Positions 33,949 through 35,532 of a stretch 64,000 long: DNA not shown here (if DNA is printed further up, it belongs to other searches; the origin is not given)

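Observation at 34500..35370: Cohesin-like domain and type-I dockerin in the same T9SS-sorted polypeptide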

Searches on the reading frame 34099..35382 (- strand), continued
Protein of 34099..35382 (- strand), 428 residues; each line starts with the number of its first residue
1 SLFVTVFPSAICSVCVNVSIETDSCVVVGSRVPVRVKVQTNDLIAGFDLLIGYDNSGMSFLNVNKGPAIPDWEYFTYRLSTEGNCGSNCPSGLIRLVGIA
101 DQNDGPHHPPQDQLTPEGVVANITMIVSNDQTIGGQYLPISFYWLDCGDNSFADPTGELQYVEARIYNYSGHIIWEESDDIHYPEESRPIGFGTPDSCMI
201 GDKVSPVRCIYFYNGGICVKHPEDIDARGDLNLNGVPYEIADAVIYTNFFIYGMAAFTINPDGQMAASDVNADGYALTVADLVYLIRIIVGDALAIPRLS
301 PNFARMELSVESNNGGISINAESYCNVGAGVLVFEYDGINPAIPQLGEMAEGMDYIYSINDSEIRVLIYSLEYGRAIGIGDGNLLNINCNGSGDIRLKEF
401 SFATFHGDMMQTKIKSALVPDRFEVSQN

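Call 63: find_encoding_contigs(protein=P0062, flank=10000, max_places=2)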
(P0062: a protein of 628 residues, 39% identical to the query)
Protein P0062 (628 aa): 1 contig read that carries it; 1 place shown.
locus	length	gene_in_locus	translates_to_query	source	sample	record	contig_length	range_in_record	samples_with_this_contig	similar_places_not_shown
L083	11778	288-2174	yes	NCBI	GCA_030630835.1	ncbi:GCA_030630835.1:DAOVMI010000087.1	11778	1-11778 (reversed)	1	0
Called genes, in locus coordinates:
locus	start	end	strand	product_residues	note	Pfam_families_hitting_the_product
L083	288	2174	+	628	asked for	-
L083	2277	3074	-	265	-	PF01790:LGT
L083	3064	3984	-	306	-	PF14378:PAP2_3, PF01569:PAP2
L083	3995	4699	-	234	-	PF00590:TP_methylase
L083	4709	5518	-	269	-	PF02540:NAD_synthase, PF03054:tRNA_Me_trans (faint), PF06508:QueC (faint)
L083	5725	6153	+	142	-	PF00436:SSB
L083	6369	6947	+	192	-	-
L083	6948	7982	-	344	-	PF04613:LpxD, PF25084:LbH_EIF2B (faint), PF25087:GMPPB_C (faint), PF00132:Hexapep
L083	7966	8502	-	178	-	PF03938:OmpH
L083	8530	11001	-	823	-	PF07244:POTRA, PF01103:Omp85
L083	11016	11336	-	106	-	PF00829:Ribosomal_L21p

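Call 64: search_protein_families(library=pfam, proteins=[L081:7770-9866:+, L081:10001-12223:+, L081:12256-13785:+, L082:1059-2915:+, L083:288-2171:+], max_evalue=1)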
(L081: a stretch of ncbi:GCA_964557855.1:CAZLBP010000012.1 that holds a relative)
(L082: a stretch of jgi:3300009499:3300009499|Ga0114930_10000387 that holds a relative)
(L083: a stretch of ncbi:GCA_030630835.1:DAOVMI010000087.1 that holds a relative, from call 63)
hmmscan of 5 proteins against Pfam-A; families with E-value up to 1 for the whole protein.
L081:7770-9866:+ (699 aa): 2 families
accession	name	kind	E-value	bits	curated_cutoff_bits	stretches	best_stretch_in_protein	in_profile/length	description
PF00963.24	Cohesin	-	0.071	13.7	24.1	0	259-317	28-85/139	Cohesin domain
PF10528.15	GLEYA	-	0.13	13.1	26.2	0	129-147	61-79/91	GLEYA domain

L081:10001-12223:+ (741 aa): 1 family
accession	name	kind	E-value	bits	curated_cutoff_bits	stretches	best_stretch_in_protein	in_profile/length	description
PF00963.24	Cohesin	-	0.019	15.6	24.1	0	54-128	13-76/139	Cohesin domain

L081:12256-13785:+ (510 aa): 1 family
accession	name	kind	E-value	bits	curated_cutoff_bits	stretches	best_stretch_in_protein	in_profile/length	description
PF00963.24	Cohesin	-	0.0016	19.1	24.1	1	52-101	11-56/139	Cohesin domain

L082:1059-2915:+ (619 aa): 1 family
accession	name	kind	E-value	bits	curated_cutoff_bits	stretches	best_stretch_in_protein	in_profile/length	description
PF00404.24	Dockerin_1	-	0.17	12.5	22.9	0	243-275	14-42/57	Dockerin type I domain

L083:288-2171:+ (628 aa): 4 families
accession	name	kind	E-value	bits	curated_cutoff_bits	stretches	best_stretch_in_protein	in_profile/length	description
PF00404.24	Dockerin_1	-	0.0018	18.8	22.9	1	458-506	2-42/57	Dockerin type I domain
PF22904.2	NOMO1-like_2nd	-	0.018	15.6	27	1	537-559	2-24/90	BOS complex subunit NOMO1-like, second beta sandwich domain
PF01839.29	FG-GAP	-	0.04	14.3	22.1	0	496-507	4-15/37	FG-GAP repeat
PF08139.17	LPAM_1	-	0.9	10.6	20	0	13-27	4-18/18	Prokaryotic membrane lipoprotein lipid attachment site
